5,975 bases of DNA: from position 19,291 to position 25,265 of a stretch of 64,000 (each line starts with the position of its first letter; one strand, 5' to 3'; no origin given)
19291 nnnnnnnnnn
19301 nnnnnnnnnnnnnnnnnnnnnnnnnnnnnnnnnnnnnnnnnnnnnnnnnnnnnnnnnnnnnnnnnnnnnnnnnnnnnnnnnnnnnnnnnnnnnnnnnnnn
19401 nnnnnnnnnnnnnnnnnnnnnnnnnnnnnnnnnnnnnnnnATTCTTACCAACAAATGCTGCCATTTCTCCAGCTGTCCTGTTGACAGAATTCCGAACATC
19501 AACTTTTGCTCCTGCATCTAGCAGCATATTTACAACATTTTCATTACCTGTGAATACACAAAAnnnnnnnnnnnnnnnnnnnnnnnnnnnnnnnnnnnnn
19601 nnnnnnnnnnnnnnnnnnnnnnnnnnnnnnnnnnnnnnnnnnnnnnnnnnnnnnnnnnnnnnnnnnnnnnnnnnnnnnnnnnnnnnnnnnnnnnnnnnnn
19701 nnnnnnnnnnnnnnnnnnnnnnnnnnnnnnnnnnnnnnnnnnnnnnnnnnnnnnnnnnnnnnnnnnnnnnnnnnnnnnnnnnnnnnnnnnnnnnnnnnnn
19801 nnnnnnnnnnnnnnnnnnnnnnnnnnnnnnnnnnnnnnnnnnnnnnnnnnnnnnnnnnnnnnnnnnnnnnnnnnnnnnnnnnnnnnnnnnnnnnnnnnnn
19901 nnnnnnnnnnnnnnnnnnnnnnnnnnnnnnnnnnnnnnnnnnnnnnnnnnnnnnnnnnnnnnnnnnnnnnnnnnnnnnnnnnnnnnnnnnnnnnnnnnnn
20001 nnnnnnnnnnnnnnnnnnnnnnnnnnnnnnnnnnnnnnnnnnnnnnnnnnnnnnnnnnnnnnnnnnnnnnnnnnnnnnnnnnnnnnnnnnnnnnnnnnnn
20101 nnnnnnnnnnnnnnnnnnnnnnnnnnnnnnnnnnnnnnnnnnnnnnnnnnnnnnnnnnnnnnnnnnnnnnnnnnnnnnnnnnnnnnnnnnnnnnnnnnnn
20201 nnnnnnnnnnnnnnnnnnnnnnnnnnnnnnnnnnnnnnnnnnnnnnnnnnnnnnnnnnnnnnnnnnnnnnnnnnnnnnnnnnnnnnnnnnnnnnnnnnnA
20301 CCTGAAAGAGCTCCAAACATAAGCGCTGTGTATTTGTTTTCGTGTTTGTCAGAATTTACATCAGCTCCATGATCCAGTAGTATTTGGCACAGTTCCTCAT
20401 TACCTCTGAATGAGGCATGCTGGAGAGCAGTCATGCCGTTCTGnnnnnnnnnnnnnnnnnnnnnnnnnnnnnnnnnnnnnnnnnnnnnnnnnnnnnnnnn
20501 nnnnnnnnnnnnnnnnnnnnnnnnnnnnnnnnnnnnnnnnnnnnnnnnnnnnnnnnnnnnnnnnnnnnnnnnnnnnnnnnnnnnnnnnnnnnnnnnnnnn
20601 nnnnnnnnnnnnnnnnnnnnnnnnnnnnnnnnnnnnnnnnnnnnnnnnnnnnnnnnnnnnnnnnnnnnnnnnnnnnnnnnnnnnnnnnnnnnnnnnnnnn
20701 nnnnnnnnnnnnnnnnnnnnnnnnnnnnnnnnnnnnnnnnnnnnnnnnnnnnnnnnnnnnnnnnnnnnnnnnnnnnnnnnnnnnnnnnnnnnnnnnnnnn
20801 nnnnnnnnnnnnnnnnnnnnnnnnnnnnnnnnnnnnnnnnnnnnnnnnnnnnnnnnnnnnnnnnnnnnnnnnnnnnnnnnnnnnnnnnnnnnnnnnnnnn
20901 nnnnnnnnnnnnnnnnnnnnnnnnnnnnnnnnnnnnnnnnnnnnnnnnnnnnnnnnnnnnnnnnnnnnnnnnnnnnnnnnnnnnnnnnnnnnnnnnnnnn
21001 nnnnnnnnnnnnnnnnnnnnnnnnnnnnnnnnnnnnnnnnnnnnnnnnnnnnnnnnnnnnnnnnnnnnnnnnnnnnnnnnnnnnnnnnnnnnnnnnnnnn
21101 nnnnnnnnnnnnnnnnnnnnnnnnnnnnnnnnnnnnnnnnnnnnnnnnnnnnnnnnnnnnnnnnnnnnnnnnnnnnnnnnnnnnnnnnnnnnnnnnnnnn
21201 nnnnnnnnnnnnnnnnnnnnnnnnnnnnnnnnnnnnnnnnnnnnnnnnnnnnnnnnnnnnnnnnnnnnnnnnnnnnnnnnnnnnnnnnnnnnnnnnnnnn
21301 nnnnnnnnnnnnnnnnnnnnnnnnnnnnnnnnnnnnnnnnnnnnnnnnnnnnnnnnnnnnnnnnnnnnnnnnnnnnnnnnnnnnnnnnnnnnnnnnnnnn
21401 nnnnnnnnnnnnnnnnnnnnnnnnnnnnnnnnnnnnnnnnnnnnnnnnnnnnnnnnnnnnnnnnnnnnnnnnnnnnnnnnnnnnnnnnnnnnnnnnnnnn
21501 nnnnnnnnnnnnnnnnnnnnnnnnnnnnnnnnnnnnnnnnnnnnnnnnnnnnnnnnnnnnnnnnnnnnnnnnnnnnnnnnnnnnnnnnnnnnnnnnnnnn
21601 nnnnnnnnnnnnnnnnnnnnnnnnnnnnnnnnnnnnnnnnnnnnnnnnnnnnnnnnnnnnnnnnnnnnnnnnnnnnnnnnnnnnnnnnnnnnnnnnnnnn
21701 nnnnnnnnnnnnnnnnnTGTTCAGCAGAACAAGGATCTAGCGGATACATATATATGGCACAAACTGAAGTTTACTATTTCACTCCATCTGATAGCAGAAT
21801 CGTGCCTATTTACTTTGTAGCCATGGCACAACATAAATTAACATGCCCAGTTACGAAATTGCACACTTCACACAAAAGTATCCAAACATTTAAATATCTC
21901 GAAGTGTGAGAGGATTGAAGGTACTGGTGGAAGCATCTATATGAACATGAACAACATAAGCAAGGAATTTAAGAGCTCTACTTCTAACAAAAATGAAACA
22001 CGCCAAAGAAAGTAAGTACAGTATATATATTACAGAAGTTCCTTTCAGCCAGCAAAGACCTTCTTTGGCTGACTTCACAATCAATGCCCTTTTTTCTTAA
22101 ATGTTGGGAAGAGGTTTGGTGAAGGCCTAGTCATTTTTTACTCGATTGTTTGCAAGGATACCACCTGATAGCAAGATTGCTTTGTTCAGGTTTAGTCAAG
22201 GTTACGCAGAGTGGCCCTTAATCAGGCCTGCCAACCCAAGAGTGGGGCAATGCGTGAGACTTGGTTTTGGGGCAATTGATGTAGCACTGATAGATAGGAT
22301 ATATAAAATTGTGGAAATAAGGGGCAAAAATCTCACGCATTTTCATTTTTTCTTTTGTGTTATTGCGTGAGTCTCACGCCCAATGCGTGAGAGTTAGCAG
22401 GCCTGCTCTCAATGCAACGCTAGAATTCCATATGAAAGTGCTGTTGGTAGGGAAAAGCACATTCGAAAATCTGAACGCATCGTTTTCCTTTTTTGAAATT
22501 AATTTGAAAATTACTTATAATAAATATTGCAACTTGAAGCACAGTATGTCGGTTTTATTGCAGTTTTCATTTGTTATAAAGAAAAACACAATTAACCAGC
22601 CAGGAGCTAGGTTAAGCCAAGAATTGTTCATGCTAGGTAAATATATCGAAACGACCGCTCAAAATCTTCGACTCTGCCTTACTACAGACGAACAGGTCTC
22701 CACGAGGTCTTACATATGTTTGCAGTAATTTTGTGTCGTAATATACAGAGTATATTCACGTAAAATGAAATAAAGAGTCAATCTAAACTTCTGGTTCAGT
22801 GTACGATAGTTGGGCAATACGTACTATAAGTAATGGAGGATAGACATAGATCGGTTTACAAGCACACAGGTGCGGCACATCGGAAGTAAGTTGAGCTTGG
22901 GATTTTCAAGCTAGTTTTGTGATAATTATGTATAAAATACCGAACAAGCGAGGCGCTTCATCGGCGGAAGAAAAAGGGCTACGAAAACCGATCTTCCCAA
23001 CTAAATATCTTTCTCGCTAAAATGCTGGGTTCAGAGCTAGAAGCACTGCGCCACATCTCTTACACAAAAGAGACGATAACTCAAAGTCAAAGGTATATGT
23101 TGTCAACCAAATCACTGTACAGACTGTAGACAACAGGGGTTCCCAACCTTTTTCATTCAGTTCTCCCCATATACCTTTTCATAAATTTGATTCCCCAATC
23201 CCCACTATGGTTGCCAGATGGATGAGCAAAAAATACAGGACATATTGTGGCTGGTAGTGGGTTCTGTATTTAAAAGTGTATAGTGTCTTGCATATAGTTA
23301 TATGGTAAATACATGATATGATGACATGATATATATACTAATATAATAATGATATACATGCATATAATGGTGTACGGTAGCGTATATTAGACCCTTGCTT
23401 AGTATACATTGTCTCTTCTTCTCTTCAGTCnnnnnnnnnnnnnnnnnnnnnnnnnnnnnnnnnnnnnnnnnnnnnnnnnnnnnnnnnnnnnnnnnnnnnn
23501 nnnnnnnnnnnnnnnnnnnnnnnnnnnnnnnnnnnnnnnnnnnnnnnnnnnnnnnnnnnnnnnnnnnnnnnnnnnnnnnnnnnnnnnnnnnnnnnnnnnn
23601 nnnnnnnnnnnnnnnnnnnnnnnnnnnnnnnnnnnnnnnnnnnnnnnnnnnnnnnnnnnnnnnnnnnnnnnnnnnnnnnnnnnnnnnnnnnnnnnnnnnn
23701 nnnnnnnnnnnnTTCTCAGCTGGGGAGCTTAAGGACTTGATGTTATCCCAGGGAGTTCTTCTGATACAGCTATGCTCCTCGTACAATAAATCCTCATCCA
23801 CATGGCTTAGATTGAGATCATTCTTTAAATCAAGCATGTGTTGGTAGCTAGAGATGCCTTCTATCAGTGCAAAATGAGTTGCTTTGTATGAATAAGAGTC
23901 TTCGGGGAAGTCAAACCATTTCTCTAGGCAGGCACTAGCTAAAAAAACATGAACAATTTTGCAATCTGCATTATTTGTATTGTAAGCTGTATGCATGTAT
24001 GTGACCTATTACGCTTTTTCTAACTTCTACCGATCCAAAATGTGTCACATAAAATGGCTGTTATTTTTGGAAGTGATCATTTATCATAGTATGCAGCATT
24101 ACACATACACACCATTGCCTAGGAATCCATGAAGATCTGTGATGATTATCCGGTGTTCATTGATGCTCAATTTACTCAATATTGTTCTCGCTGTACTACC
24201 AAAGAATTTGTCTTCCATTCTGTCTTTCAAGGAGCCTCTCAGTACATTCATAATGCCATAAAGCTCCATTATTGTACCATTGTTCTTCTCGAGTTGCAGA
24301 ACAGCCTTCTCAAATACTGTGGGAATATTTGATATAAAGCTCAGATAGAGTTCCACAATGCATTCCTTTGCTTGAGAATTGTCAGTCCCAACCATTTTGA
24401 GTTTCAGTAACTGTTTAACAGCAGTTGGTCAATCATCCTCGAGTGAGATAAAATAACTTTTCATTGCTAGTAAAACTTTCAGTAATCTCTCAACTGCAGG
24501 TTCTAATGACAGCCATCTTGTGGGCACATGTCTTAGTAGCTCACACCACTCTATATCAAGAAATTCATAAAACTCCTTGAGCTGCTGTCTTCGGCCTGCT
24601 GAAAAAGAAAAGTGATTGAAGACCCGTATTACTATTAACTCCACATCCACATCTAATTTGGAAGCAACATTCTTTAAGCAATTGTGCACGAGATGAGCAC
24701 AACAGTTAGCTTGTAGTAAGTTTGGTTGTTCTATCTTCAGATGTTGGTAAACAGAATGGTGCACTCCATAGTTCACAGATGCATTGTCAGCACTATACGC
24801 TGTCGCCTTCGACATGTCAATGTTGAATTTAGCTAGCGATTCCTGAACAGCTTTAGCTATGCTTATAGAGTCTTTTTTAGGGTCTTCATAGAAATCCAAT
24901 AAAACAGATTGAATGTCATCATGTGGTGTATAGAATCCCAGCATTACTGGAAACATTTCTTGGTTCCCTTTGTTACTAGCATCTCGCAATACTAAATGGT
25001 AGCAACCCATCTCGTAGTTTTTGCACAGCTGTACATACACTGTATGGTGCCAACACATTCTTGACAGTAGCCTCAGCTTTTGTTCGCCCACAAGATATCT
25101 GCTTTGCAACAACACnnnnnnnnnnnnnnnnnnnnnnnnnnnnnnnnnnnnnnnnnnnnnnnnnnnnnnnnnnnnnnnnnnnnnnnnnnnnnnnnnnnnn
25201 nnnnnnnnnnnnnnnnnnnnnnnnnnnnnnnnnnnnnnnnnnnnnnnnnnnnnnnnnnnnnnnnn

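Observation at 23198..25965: Structurally complete hAT insertion with intact 8-bp TSD (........) between the BTBD 3' end and the ANKMY2 promoter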

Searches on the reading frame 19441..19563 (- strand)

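Call 43: search_protein_families(library=pfam, proteins=[window:19441-19563:-], max_evalue=0.01)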
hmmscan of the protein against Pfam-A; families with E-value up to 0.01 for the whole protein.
window:19441-19563:- (41 aa): 1 family
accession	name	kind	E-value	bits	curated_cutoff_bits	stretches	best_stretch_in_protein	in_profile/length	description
PF00023.36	Ank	-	0.0026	18.5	21.1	1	2-25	9-32/33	Ankyrin repeat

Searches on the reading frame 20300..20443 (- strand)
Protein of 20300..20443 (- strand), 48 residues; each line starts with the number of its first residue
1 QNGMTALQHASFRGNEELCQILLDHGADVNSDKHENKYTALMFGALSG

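Call 43: search_protein_families(library=pfam, proteins=[window:20300-20443:-], max_evalue=0.01)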
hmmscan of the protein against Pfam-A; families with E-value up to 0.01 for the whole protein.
window:20300-20443:- (48 aa): 4 families
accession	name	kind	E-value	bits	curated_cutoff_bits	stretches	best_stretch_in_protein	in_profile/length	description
PF13637.12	Ank_4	-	8.6e-09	35.9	22.7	2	13-48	7-41/50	Ankyrin repeats (many copies)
PF12796.13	Ank_2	-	9.4e-09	36.2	27.3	1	2-47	28-70/90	Ankyrin repeats (3 copies)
PF00023.36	Ank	-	1.4e-08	35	21.1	1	2-31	1-30/33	Ankyrin repeat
PF13606.12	Ank_3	-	1.6e-06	28.3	22.3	1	2-30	1-29/30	Ankyrin repeat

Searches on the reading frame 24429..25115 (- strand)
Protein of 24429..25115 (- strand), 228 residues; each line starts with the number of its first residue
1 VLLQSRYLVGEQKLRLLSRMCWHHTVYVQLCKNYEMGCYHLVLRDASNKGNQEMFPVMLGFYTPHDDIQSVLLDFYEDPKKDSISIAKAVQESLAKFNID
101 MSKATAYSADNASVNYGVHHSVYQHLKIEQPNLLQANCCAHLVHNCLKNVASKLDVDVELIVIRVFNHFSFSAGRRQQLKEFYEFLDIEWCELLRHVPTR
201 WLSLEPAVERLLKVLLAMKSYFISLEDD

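Call 5: search_protein_families(library=pfam, proteins=[window:24429-25115:-], max_evalue=1)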
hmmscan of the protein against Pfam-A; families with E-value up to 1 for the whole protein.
window:24429-25115:- (228 aa): 1 family
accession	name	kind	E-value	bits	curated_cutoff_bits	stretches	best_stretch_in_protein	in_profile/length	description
PF00784.22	MyTH4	-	0.17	12.7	27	1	26-96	18-87/105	MyTH4 domain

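Call 7: find_homologous_proteins(query=window:24429-25115:-, max_evalue=0.001)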
Query window:24429-25115:- (228 aa): 44 proteins with E <= 0.001 among 140 candidates.
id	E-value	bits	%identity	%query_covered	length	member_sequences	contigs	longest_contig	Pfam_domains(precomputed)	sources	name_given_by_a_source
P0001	2.5e-61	225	80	56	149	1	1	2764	PF27046.1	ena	-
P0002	2.7e-52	196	49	79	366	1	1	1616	-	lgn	-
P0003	2.9e-51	192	50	82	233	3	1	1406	-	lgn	-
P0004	3.1e-51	192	56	70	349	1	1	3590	-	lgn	-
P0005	3.7e-50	189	50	79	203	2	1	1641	-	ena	-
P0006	1.3e-49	187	51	74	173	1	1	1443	-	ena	-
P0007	1.7e-48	183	45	81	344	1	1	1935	-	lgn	-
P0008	1.1e-47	180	47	85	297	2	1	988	-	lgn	-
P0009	8.2e-47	178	44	82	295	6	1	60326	-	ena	-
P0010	4.7e-46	175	46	79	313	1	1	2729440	-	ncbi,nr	ncbi:hypothetical protein CVS40_10527 [Lucilia cuprina]|nr:hypothetical protein CVS40_10527 [Lucilia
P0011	1.7e-45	173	45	80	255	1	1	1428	-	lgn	-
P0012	2.4e-45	173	51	69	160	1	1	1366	-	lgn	-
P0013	3.5e-45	172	45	82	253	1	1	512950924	-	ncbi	ncbi:uncharacterized protein WCC33_009052 [Rhinophrynus dorsalis]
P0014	5.9e-45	172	46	82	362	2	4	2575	-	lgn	-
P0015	1.2e-44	171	47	82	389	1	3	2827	-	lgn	-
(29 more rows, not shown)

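Call 8: find_encoding_contigs(protein=P0001, flank=5000)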
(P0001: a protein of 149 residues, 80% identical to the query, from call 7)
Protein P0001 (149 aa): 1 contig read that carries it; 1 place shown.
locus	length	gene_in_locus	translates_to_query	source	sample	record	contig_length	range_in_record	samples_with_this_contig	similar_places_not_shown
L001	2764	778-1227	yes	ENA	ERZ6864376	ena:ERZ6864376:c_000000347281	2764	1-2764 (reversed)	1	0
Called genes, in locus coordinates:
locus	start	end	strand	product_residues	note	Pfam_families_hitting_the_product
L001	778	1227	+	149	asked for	PF27046:FAM200-GTF2IRD2-like (weak)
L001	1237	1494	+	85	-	-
